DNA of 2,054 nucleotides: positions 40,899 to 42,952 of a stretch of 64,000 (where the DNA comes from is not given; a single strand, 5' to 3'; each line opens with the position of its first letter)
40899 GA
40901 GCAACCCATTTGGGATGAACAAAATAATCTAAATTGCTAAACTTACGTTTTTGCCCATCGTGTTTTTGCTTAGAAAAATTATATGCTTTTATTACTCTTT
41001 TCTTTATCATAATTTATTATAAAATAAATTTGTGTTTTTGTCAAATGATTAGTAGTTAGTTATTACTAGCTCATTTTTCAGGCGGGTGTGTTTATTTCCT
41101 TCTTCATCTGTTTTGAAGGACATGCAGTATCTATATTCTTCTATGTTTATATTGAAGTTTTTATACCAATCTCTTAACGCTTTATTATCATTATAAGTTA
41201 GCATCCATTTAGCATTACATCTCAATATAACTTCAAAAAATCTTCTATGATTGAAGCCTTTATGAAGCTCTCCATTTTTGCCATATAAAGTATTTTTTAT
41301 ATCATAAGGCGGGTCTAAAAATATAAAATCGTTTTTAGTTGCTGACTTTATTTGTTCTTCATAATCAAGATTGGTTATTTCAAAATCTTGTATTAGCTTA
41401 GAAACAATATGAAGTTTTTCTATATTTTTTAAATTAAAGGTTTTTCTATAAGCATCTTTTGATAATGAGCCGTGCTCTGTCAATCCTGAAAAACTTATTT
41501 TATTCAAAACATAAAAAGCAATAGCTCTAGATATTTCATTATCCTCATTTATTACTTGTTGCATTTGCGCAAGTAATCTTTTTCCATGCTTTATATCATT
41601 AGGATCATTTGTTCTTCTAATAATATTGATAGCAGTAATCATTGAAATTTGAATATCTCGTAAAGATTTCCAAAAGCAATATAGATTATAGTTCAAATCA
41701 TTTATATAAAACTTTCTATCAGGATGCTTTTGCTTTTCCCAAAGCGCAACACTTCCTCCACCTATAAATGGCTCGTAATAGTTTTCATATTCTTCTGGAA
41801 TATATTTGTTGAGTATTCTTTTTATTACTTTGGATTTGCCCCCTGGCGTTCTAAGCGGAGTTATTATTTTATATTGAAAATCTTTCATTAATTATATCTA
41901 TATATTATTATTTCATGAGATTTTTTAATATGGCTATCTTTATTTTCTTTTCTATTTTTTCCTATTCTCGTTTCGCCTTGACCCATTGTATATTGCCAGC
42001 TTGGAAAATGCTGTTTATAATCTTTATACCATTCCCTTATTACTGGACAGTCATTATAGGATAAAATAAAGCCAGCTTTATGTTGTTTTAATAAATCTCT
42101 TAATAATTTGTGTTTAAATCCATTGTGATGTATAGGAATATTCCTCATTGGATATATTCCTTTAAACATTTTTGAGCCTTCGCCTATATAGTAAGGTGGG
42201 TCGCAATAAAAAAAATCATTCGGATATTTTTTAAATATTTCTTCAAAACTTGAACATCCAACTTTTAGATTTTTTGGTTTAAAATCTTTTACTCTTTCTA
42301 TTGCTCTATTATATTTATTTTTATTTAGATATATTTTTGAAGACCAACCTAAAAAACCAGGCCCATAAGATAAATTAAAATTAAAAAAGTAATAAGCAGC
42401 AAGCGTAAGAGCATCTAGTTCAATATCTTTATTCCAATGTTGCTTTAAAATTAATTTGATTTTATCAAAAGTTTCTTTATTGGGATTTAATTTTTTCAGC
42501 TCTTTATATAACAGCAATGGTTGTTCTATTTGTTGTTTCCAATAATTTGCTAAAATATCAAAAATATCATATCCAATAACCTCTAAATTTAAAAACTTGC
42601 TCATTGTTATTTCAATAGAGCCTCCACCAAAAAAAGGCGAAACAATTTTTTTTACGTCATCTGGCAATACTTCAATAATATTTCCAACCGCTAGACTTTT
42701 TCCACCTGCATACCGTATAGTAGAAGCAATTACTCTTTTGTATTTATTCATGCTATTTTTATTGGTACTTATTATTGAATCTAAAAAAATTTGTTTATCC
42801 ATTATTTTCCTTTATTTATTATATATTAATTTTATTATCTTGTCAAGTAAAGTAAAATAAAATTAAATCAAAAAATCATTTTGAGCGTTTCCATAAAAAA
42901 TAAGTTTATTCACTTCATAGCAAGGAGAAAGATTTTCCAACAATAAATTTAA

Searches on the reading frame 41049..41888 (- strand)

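Call 37: search_protein_families(library=pfam, proteins=[window:41049-41888:-], max_evalue=0.001)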
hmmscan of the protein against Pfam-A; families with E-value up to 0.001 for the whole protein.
window:41049-41888:- (279 aa): 1 family
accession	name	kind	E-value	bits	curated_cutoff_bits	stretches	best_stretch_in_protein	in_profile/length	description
PF02086.21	MethyltransfD12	-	1.4e-32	113.9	22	1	15-254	2-251/253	D12 class N6 adenine-specific DNA methyltransferase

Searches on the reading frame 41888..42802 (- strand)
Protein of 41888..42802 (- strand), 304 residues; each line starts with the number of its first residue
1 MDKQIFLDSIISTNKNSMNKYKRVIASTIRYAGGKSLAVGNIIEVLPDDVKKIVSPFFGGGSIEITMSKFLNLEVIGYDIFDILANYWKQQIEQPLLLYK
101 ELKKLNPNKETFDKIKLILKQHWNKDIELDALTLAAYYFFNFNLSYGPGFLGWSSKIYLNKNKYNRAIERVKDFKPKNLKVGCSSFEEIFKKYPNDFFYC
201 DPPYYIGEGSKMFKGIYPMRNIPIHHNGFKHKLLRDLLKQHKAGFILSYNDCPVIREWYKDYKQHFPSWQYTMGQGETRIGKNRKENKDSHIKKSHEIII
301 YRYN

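Call 37: search_protein_families(library=pfam, proteins=[window:41888-42802:-], max_evalue=0.001)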
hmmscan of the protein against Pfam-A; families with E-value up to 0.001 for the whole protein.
window:41888-42802:- (304 aa): 1 family
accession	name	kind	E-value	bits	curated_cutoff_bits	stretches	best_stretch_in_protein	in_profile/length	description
PF02086.21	MethyltransfD12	-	7.1e-38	131.2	22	1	31-273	1-253/253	D12 class N6 adenine-specific DNA methyltransferase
